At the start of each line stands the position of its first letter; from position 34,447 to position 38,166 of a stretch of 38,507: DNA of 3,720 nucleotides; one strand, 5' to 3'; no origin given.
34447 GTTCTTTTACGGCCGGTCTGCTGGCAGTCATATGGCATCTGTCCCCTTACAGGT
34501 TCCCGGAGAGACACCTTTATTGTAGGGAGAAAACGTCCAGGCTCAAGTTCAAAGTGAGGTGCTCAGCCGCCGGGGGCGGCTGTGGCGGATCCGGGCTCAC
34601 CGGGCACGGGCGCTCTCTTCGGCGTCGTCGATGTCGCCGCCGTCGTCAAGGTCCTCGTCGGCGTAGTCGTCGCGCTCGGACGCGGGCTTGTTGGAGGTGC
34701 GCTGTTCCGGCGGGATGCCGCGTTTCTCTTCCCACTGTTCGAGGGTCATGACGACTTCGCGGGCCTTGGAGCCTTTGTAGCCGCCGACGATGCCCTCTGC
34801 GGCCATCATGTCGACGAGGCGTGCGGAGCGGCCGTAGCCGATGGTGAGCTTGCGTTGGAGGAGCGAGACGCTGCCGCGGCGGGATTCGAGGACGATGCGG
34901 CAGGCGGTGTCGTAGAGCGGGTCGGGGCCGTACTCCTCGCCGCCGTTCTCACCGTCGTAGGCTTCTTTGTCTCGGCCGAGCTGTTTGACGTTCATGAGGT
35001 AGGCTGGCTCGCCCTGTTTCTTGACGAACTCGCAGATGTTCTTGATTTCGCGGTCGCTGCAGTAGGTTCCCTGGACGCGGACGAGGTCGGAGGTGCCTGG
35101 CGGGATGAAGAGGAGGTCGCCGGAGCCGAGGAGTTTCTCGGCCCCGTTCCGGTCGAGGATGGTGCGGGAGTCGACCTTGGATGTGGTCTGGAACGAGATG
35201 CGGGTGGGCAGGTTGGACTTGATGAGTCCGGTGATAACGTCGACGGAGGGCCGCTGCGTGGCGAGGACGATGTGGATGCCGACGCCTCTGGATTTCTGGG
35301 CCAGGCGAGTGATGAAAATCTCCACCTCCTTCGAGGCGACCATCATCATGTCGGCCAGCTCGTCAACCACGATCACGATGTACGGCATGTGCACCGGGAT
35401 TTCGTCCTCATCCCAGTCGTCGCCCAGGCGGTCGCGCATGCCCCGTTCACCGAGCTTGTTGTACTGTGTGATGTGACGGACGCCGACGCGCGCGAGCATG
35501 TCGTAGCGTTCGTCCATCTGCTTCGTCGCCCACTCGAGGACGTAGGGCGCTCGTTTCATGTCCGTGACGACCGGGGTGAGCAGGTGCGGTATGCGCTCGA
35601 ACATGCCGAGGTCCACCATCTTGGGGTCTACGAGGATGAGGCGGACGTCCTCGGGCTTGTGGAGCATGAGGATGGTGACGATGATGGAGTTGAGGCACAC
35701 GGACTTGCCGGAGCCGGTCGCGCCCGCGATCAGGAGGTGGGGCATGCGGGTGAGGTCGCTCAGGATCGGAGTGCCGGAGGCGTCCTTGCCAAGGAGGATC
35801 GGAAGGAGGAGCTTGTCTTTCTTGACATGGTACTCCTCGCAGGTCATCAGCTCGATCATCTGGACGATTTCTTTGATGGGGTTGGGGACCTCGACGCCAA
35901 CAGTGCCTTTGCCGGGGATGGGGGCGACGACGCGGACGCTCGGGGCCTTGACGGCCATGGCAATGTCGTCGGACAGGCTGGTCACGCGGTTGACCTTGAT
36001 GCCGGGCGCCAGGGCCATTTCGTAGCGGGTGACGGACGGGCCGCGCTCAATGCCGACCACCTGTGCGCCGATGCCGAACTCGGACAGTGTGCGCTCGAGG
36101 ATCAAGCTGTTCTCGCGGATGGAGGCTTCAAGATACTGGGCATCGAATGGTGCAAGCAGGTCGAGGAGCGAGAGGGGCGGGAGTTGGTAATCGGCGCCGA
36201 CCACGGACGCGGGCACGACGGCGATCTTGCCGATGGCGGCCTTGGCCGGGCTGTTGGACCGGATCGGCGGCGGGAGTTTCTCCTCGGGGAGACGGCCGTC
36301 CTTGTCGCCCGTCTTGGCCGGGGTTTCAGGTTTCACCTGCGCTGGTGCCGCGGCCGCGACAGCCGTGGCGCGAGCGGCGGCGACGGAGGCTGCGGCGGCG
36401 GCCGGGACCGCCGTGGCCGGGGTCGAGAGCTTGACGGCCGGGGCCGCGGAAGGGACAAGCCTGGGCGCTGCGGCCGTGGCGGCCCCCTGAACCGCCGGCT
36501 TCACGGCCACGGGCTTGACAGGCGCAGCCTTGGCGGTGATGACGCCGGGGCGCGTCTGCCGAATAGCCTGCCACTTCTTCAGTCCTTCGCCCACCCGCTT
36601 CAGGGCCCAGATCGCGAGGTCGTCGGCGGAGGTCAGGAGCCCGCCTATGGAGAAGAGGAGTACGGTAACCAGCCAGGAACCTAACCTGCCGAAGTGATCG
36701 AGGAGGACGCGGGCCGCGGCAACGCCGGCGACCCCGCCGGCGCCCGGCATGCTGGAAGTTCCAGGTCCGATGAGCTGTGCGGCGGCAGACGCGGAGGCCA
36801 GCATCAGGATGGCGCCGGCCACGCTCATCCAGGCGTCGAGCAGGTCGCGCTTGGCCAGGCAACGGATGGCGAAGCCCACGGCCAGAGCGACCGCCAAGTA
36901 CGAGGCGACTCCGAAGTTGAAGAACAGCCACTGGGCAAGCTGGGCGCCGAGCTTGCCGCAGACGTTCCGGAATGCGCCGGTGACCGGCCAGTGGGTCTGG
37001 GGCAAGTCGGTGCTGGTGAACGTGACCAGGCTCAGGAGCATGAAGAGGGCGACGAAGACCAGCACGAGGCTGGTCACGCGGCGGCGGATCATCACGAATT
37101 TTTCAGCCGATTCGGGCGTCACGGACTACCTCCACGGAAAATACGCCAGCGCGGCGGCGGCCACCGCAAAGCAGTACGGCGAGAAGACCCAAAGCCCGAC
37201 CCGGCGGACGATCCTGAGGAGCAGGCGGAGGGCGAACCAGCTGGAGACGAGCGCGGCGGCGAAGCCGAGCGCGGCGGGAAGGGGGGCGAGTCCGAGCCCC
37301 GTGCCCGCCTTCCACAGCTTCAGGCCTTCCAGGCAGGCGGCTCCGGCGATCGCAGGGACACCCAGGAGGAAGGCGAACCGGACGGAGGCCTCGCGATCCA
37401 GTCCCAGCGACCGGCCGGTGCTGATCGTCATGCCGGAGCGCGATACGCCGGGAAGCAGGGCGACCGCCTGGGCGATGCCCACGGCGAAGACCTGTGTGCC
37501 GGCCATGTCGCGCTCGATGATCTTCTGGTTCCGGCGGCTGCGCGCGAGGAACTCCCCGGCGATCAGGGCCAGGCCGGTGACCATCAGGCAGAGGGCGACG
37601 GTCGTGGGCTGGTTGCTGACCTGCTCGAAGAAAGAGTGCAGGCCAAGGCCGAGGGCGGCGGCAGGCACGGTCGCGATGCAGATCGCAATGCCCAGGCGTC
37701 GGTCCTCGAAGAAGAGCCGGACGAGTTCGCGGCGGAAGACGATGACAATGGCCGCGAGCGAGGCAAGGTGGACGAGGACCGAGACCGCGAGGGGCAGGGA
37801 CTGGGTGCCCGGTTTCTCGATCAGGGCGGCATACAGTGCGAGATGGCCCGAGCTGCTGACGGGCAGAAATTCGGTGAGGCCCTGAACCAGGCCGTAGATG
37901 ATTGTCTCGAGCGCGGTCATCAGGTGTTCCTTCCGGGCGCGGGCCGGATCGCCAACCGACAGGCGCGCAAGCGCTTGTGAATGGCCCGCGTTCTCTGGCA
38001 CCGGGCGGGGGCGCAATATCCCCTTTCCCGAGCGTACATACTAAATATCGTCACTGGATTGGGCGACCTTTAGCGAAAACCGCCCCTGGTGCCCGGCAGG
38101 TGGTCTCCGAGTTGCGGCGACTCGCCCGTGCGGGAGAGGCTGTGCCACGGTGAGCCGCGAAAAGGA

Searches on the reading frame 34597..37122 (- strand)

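Call 26: search_protein_families(library=pfam, proteins=[window:34597-37122:-], max_evalue=0.001)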
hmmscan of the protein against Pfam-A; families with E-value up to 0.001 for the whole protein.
window:34597-37122:- (841 aa): 5 families
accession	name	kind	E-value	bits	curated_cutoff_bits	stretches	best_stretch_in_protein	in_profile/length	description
PF01580.24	FtsK_SpoIIIE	-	1.2e-57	195.4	24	1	433-627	11-221/221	FtsK/SpoIIIE family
PF17854.6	FtsK_alpha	-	2e-31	108.6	22.9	1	314-414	1-101/101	FtsK alpha domain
PF09397.16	FtsK_gamma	-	2.1e-24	85.5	30.6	1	734-793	4-63/63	Ftsk gamma domain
PF13491.11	FtsK_4TM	-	6.4e-22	78.5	23.1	1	16-164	7-158/171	4TM region of DNA translocase FtsK/SpoIIIE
PF12846.13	AAA_10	-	1.7e-05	24.5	27.5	1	458-503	19-60/362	AAA-like domain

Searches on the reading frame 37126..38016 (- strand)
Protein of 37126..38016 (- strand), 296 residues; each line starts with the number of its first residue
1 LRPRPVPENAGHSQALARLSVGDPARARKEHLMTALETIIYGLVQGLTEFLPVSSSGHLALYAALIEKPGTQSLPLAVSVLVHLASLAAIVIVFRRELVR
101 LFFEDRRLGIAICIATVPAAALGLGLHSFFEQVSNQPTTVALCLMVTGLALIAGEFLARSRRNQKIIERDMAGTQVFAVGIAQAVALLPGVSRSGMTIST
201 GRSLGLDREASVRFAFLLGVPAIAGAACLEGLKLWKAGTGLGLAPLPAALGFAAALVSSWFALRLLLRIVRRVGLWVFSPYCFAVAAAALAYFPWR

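Call 26: search_protein_families(library=pfam, proteins=[window:37126-38016:-], max_evalue=0.001)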
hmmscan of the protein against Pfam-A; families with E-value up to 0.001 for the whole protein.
window:37126-38016:- (296 aa): 1 family
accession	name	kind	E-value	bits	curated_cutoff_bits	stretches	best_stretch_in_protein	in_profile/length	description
PF02673.24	BacA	-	1.5e-66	225.2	33.4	1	39-287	2-256/257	Bacitracin resistance protein BacA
